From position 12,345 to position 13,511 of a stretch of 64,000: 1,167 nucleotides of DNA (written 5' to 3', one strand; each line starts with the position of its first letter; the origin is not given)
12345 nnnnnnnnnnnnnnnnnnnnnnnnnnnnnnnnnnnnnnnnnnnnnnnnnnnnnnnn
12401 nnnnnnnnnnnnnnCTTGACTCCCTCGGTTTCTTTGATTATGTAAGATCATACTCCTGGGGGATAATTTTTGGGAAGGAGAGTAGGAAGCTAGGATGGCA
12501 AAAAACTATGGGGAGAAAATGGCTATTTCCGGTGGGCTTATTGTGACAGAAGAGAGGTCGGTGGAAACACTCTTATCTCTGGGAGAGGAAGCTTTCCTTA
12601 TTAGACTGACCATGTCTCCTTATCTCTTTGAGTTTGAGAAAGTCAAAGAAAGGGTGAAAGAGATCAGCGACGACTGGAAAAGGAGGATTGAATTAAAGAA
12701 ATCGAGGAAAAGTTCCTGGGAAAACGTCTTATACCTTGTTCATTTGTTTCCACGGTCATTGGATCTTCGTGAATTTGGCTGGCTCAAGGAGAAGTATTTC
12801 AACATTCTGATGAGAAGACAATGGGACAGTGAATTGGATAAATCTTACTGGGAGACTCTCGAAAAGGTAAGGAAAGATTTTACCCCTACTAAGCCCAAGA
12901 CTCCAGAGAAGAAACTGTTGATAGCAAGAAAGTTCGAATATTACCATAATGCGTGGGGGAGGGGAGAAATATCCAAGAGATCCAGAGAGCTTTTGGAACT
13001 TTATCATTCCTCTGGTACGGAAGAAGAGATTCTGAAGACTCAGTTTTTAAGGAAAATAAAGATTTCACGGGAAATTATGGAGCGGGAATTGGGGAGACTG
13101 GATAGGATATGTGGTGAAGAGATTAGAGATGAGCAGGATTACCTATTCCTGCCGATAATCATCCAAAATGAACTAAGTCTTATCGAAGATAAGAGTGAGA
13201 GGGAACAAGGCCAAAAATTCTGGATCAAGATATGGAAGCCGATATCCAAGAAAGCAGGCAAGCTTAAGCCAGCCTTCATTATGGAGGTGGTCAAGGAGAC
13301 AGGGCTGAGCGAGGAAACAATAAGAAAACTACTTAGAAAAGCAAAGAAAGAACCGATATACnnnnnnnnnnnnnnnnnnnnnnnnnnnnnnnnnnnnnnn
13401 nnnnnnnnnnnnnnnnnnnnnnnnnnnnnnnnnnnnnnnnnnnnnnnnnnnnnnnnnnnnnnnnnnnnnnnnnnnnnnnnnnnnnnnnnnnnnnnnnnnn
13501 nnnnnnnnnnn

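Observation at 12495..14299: Possible island replication module: HTH protein followed by iteron-like 11-12-bp tandem repeats, an AT-rich tract and a perfect palindrome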

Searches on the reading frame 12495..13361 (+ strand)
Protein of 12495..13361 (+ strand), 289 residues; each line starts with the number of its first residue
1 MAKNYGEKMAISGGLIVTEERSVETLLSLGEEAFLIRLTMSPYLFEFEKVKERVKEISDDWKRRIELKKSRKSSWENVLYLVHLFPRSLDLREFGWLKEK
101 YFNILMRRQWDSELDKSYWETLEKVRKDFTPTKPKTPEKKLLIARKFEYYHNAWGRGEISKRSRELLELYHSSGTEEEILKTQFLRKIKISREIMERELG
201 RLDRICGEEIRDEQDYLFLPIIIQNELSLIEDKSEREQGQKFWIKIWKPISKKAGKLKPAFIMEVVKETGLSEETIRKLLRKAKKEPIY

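Call 11: search_protein_families(library=pfam, proteins=[window:12495-13361:+], max_evalue=0.01)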
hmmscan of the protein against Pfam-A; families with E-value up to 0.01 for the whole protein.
window:12495-13361:+ (289 aa): 0 families

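Call 13: search_protein_families(library=phrogs, proteins=[window:12495-13361:+], max_evalue=0.01)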
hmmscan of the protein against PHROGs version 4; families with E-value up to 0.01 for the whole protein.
window:12495-13361:+ (289 aa): 0 families

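Call 14: search_protein_families(library=ncbifam, proteins=[window:12495-13361:+], max_evalue=0.01)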
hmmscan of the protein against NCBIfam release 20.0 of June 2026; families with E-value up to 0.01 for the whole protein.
window:12495-13361:+ (289 aa): 0 families

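Call 15: find_homologous_proteins(query=window:12495-13361:+, max_evalue=0.001)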
Query window:12495-13361:+ (289 aa): 27 proteins with E <= 0.001 among 1356 candidates.
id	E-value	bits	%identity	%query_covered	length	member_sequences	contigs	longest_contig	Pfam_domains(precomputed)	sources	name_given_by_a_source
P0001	6.6e-177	605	100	97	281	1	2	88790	-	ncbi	-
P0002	3.6e-138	478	78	96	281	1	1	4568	-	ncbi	-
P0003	4.5e-137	474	77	99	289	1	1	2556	-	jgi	jgi:hypothetical protein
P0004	3.7e-136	471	76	100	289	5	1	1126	-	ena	-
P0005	1.0e-130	453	76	99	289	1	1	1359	-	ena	-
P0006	3.1e-116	406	68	88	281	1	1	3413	-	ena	-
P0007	7.0e-113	395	66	96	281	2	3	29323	-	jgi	jgi:hypothetical protein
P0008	1.2e-111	391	67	93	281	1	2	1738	-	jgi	jgi:hypothetical protein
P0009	1.0e-107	378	63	96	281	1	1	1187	-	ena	-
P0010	1.1e-105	371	63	88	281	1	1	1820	-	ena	-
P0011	5.3e-94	333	56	97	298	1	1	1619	-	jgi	jgi:hypothetical protein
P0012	7.7e-90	319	79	64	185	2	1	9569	-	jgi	jgi:hypothetical protein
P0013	5.9e-88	313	55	96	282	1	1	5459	-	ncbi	-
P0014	3.5e-87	310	57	98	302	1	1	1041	-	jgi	jgi:hypothetical protein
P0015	2.3e-85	304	56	99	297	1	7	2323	-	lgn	-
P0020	2.4e-81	291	53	96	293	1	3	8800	-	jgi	jgi:hypothetical protein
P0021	3.6e-81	291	52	99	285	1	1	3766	-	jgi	jgi:hypothetical protein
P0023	1.1e-59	220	58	63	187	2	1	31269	-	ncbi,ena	-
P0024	9.0e-59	217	52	72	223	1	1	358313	-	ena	-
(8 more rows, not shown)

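Call 16: search_solved_structures(query=window:12495-13361:+, max_evalue=10)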
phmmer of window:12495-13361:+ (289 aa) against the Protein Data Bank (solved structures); distinct sequences matched with E-value up to 10: 2.
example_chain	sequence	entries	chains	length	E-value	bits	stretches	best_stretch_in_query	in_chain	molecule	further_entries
2z61_A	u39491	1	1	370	0.026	17.1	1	14-103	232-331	Probable aspartate aminotransferase 2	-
6iws_A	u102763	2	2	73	0.69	12.5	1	98-151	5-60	DnaJ homolog subfamily A member 3, mitochondrial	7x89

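Call 17: find_encoding_contigs(protein=P0007, flank=8000, max_places=3)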
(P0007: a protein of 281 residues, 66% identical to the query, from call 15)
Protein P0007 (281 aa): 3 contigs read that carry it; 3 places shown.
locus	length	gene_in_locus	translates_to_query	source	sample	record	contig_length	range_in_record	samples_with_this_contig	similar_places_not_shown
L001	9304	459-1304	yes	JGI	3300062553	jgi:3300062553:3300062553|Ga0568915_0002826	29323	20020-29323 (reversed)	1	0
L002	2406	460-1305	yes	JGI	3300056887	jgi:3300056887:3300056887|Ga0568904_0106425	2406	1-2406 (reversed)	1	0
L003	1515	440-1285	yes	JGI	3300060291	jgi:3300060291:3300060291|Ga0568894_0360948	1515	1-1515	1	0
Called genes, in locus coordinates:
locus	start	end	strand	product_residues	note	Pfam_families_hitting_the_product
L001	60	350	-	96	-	PF12728:HTH_17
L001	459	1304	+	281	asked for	-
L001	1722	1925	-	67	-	-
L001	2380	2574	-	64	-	-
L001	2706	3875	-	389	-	PF07690:MFS_1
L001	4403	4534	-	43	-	-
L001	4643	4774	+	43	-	-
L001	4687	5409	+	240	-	PF08348:PAS_6, PF13309:HTH_22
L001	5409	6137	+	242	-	PF02887:PK_C (weak)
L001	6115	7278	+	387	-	PF03480:DctP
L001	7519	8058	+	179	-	PF04290:DctQ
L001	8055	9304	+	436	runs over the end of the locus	PF06808:DctM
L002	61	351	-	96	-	PF12728:HTH_17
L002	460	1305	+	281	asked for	-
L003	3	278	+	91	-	?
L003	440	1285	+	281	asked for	-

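Call 18: find_encoding_contigs(protein=P0024, flank=8000, max_places=3)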
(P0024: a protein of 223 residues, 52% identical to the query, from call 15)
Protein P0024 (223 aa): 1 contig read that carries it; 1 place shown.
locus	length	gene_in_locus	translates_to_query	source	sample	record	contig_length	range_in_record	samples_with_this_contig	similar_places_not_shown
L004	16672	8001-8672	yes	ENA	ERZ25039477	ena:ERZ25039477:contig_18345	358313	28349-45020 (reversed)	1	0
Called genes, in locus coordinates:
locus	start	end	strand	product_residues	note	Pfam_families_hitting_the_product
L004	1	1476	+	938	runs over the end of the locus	PF00005:ABC_tran (faint), PF02463:SMC_N (faint), PF13191:AAA_16 (faint), PF13304:AAA_21 (faint), PF13555:AAA_29 (faint), PF17760:UvrA_inter, PF17755:UvrA_DNA-bind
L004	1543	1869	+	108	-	PF09685:MamF_MmsF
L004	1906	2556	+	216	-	PF10646:Germane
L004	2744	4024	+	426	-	PF02403:Seryl_tRNA_N, PF00587:tRNA-synt_2b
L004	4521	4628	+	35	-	-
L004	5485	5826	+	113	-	-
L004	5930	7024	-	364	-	PF02899:Phage_int_SAM_1 (weak), PF00589:Phage_integrase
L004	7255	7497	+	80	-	-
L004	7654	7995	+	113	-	-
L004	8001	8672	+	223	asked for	-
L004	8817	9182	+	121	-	-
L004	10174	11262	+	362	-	PF00890:FAD_binding_2 (weak), PF01134:GIDA (faint), PF01266:DAO (faint), PF01946:Thi4 (faint), PF03486:HI0933_like (faint), PF05834:Lycopene_cycl (weak), PF07992:Pyr_redox_2 (weak), PF12831:FAD_oxidored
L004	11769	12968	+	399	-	PF02771:Acyl-CoA_dh_N, PF02770:Acyl-CoA_dh_M, PF00441:Acyl-CoA_dh_1, PF08028:Acyl-CoA_dh_2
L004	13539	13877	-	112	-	PF01796:OB_ChsH2_C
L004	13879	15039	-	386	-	PF00108:Thiolase_N, PF02803:Thiolase_C, PF22691:Thiolase_C_1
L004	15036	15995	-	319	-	PF07992:Pyr_redox_2, PF00070:Pyr_redox, PF13738:Pyr_redox_3 (weak), PF02852:Pyr_redox_dim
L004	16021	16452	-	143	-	PF01134:GIDA (weak), PF07992:Pyr_redox_2, PF12831:FAD_oxidored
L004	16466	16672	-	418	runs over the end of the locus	PF00364:Biotin_lipoyl, PF02817:E3_binding, PF00198:2-oxoacid_dh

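Call 19: find_encoding_contigs(protein=P0023, flank=8000, max_places=3)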
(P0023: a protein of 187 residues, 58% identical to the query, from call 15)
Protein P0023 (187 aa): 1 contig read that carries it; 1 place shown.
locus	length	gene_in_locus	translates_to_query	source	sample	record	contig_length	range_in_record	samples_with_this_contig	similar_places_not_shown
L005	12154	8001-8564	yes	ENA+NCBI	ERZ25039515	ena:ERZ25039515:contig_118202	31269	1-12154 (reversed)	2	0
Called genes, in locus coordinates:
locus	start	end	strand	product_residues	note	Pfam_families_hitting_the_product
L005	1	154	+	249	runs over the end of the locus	PF12844:HTH_19 (weak), PF13413:HTH_25, PF13464:RodZ_C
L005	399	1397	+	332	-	PF03734:YkuD, PF24125:Cds6_C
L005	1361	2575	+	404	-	PF17033:Peptidase_M99, PF24827:AstE_AspA_cat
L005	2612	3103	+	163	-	-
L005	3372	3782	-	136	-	-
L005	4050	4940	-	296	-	PF00248:Aldo_ket_red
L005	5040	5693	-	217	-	PF12654:DUF3786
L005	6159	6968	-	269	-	PF13102:Phage_int_SAM_5 (faint), PF00589:Phage_integrase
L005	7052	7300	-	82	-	-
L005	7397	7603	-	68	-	PF12728:HTH_17 (weak)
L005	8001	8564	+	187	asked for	-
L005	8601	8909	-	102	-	-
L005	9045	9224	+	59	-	-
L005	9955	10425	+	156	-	-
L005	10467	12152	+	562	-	?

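Call 27: find_related_loci(query=A1, collection=genome_contigs, flank=6000)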
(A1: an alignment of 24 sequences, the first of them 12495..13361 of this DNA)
Query A1 (289 aa) in genome_contigs; peptide patterns used: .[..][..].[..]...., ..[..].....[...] (x = any residue, [..] = any of these).
187 stretches matched a pattern, but none encodes a relative of the query by tblastn (E <= 1e-3).

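Call 28: find_related_loci(query=A1, collection=metagenome_contigs, flank=6000)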
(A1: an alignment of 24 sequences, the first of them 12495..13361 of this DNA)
Query A1 (289 aa) in metagenome_contigs; peptide patterns used: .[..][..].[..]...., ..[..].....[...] (x = any residue, [..] = any of these).
213 stretches matched a pattern; 3 encode a relative of the query (tblastn E <= 1e-3); 3 distinct loci.
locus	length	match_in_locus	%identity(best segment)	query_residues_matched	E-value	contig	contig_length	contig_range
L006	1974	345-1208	76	1-288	5e-155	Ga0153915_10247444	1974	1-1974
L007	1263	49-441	80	156-286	3e-68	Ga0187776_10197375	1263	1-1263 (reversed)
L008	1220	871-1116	80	205-286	1e-41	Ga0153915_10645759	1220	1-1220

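Call 29: find_encoding_contigs(protein=P0002, flank=6000, max_places=2)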
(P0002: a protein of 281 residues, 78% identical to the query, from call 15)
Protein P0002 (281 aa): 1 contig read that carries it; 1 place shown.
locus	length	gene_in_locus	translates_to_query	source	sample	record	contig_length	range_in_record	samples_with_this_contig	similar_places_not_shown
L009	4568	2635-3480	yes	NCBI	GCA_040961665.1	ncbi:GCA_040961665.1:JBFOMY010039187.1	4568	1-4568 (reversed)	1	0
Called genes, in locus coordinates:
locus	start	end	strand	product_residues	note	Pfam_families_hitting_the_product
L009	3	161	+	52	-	?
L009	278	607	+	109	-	PF03992:ABM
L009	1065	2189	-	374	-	PF14659:Phage_int_SAM_3, PF00589:Phage_integrase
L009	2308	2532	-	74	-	PF12728:HTH_17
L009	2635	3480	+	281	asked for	-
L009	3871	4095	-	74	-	-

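Call 30: find_encoding_contigs(protein=P0012, flank=8000, max_places=2)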
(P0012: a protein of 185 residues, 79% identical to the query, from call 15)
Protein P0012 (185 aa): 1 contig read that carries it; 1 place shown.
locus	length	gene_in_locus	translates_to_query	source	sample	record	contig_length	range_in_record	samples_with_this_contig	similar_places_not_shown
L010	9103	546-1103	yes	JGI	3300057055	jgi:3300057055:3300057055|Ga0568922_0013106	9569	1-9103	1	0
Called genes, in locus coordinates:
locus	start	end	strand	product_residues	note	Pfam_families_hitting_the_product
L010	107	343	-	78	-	PF00589:Phage_integrase (weak)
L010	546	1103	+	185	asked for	-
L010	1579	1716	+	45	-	-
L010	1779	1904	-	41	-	-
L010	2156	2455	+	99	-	PF01909:NTP_transf_2, PF18765:Polbeta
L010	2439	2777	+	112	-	PF01934:HepT-like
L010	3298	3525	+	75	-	PF13242:Hydrolase_like (weak)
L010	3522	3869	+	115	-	-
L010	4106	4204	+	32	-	-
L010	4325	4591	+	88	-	PF01982:CTP-dep_RFKase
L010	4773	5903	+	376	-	PF00724:Oxidored_FMN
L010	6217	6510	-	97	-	PF01613:Flavin_Reduct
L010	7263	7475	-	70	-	-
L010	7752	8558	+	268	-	PF00392:GntR, PF07729:FCD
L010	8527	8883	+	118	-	PF20695:UbiD_N (weak)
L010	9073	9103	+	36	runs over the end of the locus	-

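Call 31: find_encoding_contigs(protein=P0020, flank=8000, max_places=3)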
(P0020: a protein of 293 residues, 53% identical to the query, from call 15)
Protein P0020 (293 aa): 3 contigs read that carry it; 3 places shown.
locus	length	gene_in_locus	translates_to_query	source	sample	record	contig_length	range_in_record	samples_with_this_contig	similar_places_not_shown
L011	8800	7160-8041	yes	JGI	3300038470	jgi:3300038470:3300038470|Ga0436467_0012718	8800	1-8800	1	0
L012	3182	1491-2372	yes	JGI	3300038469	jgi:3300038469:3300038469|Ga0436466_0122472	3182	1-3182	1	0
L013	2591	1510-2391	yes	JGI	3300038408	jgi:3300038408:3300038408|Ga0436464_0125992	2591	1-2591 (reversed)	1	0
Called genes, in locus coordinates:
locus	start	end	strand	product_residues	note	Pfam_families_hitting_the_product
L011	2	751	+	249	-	?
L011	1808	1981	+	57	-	-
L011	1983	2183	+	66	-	-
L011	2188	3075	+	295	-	-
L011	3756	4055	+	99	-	PF05119:Terminase_4 (weak)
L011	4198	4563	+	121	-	PF12728:HTH_17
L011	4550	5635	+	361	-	PF24624:Int_N (weak), PF00589:Phage_integrase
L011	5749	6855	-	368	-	PF02899:Phage_int_SAM_1 (faint), PF00589:Phage_integrase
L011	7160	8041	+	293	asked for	-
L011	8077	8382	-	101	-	-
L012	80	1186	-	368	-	PF02899:Phage_int_SAM_1 (faint), PF00589:Phage_integrase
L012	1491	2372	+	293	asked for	-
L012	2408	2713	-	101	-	-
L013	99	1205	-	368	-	PF02899:Phage_int_SAM_1 (faint), PF00589:Phage_integrase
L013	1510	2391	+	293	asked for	-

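Call 32: find_encoding_contigs(protein=P0013, flank=6000, max_places=2)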
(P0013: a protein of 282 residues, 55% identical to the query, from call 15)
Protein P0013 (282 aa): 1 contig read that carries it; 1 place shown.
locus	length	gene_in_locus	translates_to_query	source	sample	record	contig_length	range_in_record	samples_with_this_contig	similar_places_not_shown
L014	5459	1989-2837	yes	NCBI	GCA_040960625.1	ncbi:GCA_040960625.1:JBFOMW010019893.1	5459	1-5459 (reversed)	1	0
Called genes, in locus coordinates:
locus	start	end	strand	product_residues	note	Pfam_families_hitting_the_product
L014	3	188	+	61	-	?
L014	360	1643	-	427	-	PF00589:Phage_integrase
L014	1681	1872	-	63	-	-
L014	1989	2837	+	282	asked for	-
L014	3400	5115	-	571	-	PF01609:DDE_Tnp_1 (weak)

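Call 34: predict_structure(alignment_id=A1)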
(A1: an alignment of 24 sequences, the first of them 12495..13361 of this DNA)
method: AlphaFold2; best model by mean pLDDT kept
length: 289 residues; sequences in the alignment: 24
mean_pLDDT: 77.9   pTM: 0.47
mean pLDDT of the five models: 77.9, 77.3, 75.4, 74.0, 66.1
residues with pLDDT >= 90: 71; 70-90: 162; 50-70: 25; < 50: 31
segments of 3 or more residues with pLDDT < 50: 1-17, 130-139, 286-289
pLDDT, mean of each block of 10 residues (from residue 1): 31 43 80 77 80 92 84 81 80 90 82 78 68 43 67 84 92 83 89 94 92 83 90 95 92 82 75 77 51
secondary structure, 60 per line:
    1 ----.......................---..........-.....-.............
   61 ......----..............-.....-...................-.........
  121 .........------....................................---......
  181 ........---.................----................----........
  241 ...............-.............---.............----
elements in order: H5-27 H31-40 H42-46 H48-66 H71-84 H86-90 H92-110 H112-129 H136-171 H175-188 H192-208 H213-228 H233-255 H257-269 H273-285

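Call 36: search_protein_representatives(alignment_id=A1)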
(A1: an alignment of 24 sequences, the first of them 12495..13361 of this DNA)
Query: 24 sequences, 292 profile positions. Proteins with E-value up to 0.001 (for the whole library): 30; up to 1e-10: 15; up to 1e-30: 6. The best 30 are listed.
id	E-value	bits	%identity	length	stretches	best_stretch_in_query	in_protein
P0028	2.4e-101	355.1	-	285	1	14-287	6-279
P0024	1.6e-100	352.4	-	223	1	70-291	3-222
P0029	7.2e-89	314.2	-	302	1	17-285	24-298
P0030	5.5e-55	202.9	-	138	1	9-139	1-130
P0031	3.1e-42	161.1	-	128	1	1-113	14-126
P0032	3.8e-41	157.5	-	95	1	195-288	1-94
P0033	2.5e-29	118.7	-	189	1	115-284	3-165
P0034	2.1e-28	115.7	-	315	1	22-284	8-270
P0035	7.8e-23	97.4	-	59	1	82-133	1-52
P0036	3.5e-22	95.3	-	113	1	3-91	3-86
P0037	6.3e-20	87.9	-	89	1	13-95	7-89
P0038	1.5e-18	83.4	-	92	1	1-75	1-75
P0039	1.9e-18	83.0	-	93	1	179-246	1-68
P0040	8.0e-12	61.3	-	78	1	3-70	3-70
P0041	9.0e-11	57.8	-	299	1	20-287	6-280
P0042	6.8e-10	54.9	-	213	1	25-146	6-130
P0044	2.1e-07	46.7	-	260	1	68-149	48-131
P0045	1.8e-05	40.4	-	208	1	46-138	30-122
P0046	2.9e-05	39.7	-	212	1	41-126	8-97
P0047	5.8e-05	38.7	-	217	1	16-110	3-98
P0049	1.2e-04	37.8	-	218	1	20-153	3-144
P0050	1.6e-04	37.3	-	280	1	33-280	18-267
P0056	8.6e-04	34.9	-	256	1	54-189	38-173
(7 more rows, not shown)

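Call 38: search_protein_families(library=pfam, proteins=[P0034, P0041, P0042, P0044, P0045, P0046, P0047, P0049, P0050, P0056], max_evalue=0.01)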
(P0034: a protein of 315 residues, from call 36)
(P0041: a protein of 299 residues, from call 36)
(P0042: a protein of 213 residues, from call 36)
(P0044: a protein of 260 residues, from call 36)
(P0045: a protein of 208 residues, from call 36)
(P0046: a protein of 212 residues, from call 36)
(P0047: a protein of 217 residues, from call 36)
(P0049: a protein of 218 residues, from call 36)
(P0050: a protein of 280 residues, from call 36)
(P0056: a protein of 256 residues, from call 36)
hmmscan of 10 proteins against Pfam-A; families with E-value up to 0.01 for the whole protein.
P0034 (315 aa): 0 families

P0041 (299 aa): 0 families

P0042 (213 aa): 0 families

P0044 (260 aa): 0 families

P0045 (208 aa): 0 families

P0046 (212 aa): 0 families

P0047 (217 aa): 0 families

P0049 (218 aa): 0 families

P0050 (280 aa): 0 families

P0056 (256 aa): 0 families
